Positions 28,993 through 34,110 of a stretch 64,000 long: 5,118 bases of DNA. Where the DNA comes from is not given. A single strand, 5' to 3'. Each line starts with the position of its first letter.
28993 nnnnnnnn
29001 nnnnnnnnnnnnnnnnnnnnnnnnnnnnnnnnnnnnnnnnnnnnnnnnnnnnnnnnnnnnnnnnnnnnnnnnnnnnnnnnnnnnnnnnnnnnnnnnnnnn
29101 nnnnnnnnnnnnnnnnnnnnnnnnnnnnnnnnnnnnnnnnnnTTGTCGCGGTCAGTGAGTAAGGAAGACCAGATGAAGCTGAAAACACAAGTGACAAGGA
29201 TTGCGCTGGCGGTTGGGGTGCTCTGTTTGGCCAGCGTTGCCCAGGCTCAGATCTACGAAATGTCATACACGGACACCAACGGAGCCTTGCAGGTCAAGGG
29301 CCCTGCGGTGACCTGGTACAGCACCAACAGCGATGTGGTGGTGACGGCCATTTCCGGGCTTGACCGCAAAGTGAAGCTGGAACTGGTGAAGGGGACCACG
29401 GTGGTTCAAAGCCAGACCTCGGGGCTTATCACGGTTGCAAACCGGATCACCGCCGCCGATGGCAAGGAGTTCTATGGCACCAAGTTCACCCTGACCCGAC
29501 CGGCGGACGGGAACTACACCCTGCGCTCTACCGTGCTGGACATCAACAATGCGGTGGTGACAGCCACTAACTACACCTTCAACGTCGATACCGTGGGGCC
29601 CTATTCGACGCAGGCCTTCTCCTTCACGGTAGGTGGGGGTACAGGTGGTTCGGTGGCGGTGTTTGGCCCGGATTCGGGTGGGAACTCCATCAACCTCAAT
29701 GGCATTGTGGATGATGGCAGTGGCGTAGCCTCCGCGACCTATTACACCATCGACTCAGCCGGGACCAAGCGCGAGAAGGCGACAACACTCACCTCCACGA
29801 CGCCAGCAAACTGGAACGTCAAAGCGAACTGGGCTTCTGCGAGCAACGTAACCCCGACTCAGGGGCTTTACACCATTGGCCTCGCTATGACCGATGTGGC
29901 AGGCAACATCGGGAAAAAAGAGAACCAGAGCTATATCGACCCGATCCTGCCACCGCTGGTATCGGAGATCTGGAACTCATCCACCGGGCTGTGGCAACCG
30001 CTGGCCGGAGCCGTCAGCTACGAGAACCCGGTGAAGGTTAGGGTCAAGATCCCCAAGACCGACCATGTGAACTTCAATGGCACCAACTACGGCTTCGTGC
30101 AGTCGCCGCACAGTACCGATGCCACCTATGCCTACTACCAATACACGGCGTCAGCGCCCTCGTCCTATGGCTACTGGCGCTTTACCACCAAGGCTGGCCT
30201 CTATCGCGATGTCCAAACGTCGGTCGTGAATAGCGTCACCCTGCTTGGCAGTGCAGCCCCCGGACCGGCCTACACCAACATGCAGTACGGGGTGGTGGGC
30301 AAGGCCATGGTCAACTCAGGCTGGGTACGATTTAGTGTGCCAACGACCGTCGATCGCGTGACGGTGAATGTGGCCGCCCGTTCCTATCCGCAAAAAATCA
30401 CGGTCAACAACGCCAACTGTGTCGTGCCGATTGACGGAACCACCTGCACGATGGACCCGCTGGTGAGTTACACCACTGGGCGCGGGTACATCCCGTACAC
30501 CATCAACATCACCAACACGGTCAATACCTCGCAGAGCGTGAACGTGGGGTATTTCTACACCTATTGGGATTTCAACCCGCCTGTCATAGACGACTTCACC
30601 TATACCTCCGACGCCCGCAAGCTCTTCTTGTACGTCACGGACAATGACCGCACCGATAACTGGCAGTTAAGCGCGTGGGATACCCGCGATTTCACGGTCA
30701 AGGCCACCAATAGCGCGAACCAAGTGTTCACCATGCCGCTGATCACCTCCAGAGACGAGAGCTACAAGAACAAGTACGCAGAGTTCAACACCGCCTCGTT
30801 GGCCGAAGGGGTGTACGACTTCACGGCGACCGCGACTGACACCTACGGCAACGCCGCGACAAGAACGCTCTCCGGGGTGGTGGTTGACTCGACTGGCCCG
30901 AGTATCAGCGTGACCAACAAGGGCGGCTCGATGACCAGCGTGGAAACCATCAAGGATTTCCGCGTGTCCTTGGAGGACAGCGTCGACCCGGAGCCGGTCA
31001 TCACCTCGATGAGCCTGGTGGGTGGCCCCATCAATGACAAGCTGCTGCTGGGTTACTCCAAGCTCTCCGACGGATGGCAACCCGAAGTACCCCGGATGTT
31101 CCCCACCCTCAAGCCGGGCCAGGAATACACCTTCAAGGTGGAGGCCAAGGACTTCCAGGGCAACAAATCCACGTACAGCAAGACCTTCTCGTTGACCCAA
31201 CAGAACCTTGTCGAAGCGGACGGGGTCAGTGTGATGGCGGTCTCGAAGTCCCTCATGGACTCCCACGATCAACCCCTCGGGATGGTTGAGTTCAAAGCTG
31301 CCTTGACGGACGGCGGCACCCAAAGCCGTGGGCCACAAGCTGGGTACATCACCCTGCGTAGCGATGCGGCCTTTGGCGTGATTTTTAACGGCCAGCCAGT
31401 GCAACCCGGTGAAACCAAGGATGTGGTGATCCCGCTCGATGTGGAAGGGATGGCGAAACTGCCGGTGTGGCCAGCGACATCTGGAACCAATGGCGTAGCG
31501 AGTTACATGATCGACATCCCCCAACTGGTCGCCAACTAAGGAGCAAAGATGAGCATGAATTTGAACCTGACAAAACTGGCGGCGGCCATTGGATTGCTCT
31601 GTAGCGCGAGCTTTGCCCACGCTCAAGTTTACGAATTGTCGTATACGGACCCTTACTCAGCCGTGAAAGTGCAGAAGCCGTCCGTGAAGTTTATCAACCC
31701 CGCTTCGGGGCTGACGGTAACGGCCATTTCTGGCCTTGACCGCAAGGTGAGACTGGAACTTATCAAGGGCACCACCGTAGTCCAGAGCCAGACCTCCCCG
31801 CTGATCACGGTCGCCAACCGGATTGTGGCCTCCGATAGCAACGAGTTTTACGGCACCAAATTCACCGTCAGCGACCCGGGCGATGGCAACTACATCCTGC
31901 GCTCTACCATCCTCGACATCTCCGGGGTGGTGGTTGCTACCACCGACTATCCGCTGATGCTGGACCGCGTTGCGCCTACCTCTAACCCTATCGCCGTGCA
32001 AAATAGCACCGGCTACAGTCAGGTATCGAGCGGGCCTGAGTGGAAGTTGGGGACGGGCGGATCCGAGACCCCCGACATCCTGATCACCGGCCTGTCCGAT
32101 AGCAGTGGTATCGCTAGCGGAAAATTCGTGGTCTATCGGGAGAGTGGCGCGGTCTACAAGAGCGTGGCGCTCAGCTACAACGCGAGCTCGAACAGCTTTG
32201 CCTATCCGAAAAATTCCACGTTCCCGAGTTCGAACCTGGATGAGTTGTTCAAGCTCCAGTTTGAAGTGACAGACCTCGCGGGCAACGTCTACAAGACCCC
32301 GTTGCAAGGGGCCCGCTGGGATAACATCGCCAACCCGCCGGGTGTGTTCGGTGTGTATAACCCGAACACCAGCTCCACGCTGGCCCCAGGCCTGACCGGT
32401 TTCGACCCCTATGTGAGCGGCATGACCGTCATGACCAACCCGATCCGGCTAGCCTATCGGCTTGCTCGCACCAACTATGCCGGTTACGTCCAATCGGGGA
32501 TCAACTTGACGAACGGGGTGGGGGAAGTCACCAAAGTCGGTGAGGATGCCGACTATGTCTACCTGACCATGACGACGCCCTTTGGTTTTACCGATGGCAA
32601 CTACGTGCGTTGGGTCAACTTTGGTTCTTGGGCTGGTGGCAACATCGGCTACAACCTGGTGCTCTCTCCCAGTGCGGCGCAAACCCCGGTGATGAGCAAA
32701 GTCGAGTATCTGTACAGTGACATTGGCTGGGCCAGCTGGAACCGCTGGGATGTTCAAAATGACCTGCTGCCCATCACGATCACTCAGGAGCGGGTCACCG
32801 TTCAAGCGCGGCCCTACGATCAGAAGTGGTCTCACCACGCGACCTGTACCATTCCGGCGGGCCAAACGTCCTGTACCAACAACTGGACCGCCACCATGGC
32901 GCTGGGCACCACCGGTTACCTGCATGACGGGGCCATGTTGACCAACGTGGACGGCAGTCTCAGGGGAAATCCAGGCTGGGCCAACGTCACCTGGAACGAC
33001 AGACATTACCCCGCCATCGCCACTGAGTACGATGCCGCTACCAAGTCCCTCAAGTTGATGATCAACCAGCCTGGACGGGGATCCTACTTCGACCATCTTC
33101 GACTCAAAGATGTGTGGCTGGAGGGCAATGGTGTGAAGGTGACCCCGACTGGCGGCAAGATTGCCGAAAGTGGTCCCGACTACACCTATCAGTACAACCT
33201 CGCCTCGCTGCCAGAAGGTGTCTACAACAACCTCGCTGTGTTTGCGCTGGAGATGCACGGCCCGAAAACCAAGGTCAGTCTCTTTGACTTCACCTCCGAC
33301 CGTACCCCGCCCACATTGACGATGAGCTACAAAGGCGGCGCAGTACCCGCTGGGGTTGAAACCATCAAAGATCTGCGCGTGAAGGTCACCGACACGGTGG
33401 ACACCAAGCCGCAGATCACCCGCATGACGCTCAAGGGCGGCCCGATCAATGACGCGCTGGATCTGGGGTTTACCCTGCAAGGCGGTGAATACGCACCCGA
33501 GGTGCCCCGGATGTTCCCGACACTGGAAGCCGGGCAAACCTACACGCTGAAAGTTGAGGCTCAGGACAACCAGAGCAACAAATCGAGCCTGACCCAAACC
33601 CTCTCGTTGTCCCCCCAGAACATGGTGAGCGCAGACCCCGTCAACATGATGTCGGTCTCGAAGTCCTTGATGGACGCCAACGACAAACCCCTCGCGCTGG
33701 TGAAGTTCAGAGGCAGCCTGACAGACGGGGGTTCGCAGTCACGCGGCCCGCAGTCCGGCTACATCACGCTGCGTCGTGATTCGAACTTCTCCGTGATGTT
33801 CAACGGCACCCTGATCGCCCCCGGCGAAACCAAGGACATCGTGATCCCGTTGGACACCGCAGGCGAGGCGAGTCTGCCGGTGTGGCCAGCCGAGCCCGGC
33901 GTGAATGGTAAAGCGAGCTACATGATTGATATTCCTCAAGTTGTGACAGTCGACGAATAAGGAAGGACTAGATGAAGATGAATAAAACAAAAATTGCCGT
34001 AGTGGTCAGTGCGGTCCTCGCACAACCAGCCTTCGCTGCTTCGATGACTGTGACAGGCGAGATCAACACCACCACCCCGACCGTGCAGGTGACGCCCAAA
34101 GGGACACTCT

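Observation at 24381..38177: Operon of four mosaic tandem secreted ~800-aa paralogues plus a 1401-aa Ig/PKD-like secreted protein, carried as ICE cargo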

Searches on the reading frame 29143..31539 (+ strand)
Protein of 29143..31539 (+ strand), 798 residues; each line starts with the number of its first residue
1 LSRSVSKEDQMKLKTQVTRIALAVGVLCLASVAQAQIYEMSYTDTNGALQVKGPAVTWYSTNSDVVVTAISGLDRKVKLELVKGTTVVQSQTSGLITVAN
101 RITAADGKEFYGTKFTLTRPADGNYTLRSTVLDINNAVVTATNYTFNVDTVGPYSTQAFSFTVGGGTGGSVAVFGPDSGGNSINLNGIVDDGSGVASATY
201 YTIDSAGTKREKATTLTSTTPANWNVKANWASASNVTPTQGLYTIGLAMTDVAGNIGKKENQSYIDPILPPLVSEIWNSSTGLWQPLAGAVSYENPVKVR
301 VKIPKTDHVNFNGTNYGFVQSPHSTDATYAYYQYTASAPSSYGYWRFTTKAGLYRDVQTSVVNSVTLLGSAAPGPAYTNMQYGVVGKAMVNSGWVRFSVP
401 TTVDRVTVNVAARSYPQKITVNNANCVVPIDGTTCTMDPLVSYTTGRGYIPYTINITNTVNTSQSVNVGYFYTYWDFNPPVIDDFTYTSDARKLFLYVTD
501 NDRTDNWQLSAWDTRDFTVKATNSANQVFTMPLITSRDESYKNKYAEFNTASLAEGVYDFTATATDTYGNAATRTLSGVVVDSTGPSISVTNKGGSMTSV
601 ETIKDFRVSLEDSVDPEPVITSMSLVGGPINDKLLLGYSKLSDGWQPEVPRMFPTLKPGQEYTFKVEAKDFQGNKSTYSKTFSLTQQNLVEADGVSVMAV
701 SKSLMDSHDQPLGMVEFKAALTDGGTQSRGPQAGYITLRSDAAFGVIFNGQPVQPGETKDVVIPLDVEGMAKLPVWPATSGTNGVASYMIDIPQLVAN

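Call 5: search_protein_families(library=pfam, proteins=[window:29143-31539:+], max_evalue=0.1)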
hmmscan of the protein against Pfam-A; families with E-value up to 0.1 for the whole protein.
window:29143-31539:+ (798 aa): 9 families
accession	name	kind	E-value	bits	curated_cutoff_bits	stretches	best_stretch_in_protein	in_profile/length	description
PF13750.12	Big_3_3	-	8.3e-32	110.5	27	1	543-694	2-156/157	Bacterial Ig-like domain (group 3)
PF13752.12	DUF4165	-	2.5e-14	53.8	25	1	33-150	1-120/121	Domain of unknown function (DUF4165)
PF12245.14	Big_3_2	-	2.6e-10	40.9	23.3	1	169-263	21-117/122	Bacterial Ig-like domain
PF19077.6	Big_13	-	7.8e-09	36.4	27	1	542-582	60-101/102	Bacterial Ig-like domain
PF07495.19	Y_Y_Y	-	0.0022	18.3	26.6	0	654-684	33-62/65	Y_Y_Y domain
PF15418.12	DUF4625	-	0.039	14.7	27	0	551-573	101-123/131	Domain of unknown function (DUF4625)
PF25788.1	Ig_Rha78A_N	-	0.065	13.9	27.4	0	649-682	64-97/105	Rha78A-like, N-terminal immunoglobulin domain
PF19039.6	ASK_PH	-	0.091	13.5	27.8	0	453-502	31-79/103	ASK kinase PH domain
PF10633.15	NPCBM_assoc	-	0.093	13.4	24.4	0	198-240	8-50/78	NPCBM-associated, NEW3 domain of alpha-galactosidase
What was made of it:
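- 29173..31539 (+): g3: RSP2-like protein with a type A core (788 aa). Pfam (call 5).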

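Call 6: search_protein_families(library=ncbifam, proteins=[window:29143-31539:+], max_evalue=0.1)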
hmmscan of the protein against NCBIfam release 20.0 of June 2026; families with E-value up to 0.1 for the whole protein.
window:29143-31539:+ (798 aa): 2 families
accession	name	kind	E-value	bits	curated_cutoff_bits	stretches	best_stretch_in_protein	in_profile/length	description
NF033707.1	T9SS_sortase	equivalog_domain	2e-05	22.5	420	1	535-589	943-997/1095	type IX secretion system sortase PorU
NF047446.1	barrel_OmpL47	domain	0.009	16.4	40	0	544-575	32-62/68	OmpL47-type beta-barrel domain-containing protein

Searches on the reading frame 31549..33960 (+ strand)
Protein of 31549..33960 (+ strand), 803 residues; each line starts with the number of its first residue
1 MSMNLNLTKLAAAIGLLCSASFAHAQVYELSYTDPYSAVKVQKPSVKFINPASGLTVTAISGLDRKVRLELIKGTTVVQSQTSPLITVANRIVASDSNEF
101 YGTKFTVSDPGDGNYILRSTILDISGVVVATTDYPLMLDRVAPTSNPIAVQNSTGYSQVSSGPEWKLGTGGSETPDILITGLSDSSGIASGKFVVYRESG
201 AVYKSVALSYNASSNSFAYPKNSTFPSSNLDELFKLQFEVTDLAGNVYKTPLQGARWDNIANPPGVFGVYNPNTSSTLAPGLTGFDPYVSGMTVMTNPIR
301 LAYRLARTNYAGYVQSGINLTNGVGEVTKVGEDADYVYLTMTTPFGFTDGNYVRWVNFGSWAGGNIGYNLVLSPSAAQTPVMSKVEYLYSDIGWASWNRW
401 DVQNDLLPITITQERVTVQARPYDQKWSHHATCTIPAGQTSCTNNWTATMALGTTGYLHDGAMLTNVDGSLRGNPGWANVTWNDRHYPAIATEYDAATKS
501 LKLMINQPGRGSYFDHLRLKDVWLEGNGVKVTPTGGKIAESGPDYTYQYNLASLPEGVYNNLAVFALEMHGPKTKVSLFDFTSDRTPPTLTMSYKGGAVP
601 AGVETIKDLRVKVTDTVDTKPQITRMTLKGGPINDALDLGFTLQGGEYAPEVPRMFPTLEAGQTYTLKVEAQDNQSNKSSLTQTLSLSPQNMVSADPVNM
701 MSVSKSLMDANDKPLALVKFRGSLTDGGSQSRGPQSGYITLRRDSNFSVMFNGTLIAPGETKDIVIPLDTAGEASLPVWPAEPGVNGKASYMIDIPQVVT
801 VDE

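Call 5: search_protein_families(library=pfam, proteins=[window:31549-33960:+], max_evalue=0.1)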
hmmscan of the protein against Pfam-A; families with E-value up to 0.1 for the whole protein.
window:31549-33960:+ (803 aa): 3 families
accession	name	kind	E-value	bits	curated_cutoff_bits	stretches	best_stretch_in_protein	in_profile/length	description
PF13750.12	Big_3_3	-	1.5e-38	132.4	27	1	544-696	2-155/157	Bacterial Ig-like domain (group 3)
PF12245.14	Big_3_2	-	6.8e-31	107.4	23.3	1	142-259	1-122/122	Bacterial Ig-like domain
PF13752.12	DUF4165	-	6.9e-18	65.2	25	1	23-139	1-119/121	Domain of unknown function (DUF4165)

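Call 6: search_protein_families(library=ncbifam, proteins=[window:31549-33960:+], max_evalue=0.1)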
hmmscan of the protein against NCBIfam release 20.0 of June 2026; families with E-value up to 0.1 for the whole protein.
window:31549-33960:+ (803 aa): 0 families
